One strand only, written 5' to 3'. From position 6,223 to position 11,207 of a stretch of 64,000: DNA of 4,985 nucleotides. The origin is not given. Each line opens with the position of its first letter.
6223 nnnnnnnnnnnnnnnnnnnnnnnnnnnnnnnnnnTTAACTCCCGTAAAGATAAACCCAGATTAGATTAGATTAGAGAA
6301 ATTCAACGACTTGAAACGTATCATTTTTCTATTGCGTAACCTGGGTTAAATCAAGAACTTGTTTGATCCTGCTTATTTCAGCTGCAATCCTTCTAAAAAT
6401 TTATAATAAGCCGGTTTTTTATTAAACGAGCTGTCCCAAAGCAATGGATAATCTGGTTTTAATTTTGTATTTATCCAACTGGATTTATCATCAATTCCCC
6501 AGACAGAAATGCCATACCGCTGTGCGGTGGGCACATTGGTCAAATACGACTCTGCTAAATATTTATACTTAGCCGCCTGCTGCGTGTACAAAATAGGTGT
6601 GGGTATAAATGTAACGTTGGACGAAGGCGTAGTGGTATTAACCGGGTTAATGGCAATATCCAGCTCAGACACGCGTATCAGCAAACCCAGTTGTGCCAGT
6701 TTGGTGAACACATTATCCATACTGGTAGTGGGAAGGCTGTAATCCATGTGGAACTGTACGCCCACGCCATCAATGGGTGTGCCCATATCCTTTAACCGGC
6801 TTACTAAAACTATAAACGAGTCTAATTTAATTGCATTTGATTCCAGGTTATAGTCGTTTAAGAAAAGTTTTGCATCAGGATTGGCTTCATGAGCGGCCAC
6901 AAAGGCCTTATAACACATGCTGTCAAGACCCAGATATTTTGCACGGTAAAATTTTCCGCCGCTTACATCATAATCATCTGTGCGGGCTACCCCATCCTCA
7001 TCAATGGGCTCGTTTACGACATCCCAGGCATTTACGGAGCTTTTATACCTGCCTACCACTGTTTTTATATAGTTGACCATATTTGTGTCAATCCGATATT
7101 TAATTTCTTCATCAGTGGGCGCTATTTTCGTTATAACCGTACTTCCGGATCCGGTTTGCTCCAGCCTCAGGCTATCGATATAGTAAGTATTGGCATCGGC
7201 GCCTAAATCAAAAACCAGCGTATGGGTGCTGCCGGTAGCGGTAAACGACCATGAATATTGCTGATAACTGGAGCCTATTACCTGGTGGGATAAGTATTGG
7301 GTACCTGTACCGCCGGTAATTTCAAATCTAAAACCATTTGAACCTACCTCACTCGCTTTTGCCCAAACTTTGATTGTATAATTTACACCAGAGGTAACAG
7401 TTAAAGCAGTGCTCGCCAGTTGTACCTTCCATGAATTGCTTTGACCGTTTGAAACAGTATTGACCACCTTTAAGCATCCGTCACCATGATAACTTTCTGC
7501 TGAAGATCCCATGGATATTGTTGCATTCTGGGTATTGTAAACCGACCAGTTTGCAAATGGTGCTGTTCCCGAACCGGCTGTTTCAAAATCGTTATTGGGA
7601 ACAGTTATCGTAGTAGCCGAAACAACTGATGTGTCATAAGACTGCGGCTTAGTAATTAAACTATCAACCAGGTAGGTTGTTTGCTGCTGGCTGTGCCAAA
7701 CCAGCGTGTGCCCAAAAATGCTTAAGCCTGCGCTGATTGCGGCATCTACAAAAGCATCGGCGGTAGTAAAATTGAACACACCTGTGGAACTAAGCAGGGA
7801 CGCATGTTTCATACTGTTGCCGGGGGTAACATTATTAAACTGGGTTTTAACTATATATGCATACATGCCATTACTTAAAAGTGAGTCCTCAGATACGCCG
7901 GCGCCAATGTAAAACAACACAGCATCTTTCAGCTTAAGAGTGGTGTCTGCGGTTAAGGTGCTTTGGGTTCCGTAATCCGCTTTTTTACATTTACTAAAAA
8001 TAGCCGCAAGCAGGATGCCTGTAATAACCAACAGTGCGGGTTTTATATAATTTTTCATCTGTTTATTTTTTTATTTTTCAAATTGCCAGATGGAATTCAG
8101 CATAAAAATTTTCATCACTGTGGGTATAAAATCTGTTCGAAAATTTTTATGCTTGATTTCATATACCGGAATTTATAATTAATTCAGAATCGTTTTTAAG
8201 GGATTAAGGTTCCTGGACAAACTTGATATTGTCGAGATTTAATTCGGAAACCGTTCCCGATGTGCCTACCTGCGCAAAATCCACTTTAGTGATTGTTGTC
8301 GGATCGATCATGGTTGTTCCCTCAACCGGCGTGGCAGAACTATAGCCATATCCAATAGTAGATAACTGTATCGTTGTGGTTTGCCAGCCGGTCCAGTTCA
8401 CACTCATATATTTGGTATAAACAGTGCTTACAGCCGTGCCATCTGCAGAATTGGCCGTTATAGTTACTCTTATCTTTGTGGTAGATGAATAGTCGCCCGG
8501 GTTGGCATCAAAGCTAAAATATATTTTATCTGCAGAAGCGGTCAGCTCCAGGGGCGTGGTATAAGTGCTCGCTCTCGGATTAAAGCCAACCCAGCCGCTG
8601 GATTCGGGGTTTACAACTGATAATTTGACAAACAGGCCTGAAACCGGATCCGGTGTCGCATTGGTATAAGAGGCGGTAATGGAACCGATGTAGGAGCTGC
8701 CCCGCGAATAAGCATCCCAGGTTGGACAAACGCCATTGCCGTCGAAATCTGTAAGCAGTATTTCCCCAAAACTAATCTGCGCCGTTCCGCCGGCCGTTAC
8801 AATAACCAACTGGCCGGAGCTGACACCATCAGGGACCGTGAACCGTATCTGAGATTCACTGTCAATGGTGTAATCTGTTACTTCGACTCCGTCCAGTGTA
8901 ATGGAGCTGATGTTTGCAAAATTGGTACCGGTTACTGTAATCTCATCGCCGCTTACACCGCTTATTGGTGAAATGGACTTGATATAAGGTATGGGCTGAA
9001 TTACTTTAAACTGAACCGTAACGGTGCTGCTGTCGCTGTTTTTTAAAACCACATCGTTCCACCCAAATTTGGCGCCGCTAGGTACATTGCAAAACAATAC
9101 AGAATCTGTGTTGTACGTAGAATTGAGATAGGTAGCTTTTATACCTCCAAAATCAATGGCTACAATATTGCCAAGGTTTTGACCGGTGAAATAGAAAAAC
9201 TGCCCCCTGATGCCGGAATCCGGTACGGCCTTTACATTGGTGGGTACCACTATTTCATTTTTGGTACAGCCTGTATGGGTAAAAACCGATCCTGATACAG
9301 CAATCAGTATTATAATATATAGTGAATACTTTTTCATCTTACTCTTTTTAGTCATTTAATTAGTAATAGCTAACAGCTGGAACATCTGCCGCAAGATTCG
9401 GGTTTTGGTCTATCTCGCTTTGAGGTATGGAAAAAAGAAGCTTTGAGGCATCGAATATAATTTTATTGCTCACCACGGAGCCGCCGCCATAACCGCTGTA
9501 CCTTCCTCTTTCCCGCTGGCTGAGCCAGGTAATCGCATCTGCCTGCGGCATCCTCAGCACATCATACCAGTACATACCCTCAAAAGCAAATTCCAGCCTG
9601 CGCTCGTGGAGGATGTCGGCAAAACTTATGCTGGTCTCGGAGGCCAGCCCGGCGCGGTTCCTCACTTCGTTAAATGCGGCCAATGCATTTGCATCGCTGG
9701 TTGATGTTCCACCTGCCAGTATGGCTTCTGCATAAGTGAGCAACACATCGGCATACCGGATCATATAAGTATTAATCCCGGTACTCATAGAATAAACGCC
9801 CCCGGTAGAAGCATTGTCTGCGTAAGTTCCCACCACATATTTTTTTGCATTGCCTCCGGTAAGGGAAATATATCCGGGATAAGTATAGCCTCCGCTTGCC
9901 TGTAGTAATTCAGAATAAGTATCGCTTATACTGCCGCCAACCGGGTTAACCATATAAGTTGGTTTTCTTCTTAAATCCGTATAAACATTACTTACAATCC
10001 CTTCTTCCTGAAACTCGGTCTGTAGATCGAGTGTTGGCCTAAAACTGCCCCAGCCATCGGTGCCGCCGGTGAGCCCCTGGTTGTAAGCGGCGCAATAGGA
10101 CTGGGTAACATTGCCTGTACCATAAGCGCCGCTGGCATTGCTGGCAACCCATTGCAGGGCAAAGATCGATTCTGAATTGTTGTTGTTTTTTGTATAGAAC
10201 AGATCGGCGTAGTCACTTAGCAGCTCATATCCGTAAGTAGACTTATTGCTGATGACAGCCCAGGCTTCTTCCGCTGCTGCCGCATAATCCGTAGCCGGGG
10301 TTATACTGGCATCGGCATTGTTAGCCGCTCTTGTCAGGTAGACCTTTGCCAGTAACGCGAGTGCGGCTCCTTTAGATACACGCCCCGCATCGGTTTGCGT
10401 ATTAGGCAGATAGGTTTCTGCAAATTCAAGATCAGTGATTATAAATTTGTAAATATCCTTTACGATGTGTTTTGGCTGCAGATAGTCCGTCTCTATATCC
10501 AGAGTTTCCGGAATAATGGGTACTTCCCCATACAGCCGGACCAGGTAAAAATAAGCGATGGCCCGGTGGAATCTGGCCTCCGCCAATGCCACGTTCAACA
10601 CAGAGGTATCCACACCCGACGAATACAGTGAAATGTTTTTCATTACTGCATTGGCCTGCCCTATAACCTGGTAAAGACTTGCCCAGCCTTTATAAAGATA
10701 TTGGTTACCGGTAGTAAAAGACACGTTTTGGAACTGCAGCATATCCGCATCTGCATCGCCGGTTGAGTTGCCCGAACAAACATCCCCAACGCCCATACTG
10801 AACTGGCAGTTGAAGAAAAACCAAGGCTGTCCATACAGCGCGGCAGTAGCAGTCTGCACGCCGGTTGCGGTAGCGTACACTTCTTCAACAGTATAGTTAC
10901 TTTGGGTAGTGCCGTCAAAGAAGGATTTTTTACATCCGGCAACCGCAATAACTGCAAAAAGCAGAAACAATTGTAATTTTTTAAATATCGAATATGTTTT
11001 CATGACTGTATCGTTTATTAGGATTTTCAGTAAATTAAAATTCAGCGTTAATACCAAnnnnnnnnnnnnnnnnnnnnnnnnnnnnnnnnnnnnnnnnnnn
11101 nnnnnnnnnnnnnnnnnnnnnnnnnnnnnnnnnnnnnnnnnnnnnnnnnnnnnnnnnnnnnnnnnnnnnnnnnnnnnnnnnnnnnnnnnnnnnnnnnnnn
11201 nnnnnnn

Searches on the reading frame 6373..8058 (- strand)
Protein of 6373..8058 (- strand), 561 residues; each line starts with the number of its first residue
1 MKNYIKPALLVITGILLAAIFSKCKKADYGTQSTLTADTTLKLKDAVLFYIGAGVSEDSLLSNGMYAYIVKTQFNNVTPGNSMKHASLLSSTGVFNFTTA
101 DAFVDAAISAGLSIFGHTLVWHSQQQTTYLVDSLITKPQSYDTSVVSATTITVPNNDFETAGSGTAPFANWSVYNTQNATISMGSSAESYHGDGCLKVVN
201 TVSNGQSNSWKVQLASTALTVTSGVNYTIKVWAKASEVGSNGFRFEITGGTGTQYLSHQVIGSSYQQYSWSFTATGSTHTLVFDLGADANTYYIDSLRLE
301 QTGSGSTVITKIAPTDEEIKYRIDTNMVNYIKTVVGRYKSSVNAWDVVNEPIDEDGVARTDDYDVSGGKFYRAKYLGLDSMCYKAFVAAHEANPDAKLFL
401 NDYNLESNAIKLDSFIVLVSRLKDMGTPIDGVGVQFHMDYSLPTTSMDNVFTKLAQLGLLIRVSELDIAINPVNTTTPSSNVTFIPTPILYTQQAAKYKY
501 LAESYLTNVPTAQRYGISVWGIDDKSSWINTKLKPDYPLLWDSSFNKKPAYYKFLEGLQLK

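Call 5: search_protein_families(library=pfam, proteins=[window:6373-8058:-])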
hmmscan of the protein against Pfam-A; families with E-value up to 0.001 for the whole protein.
window:6373-8058:- (561 aa): 2 families
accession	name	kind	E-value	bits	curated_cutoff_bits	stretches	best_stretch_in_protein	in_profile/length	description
PF00331.26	Glyco_hydro_10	-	8.6e-76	255.6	22.1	2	322-555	100-309/311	Glycosyl hydrolase family 10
PF02018.23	CBM_4_9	-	3.8e-06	27.7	25.9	1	155-283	6-127/136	Carbohydrate binding domain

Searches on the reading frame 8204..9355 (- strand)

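Call 5: search_protein_families(library=pfam, proteins=[window:8204-9355:-])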
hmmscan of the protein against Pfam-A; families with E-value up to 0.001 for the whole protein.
window:8204-9355:- (383 aa): 4 families
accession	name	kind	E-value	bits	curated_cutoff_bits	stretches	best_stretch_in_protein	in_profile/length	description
PF01833.30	TIG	-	1.9e-14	53.8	20.9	1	123-197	1-78/84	IPT/TIG domain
PF18329.7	SGBP_B_XBD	-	1.5e-08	35.4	26.4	1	200-381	7-186/186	Surface glycan-binding protein B xyloglucan binding domain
PF03425.19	CBM_11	-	0.00012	22.6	27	1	251-379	60-179/182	Carbohydrate binding domain (family 11)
PF20144.5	TIG_SUH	-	0.00042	20.9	24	0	122-176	1-54/94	TIG domain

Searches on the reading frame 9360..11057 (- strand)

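Call 5: search_protein_families(library=pfam, proteins=[window:9360-11057:-])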
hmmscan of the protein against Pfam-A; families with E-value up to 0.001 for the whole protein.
window:9360-11057:- (565 aa): 2 families
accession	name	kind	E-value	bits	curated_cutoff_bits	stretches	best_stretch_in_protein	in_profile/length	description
PF07980.17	SusD_RagB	-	5.6e-32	112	23.1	1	296-555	2-291/297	SusD family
PF14322.12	SusD-like_3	-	1.3e-21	78.2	27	1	103-241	56-191/191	Starch-binding associating with outer membrane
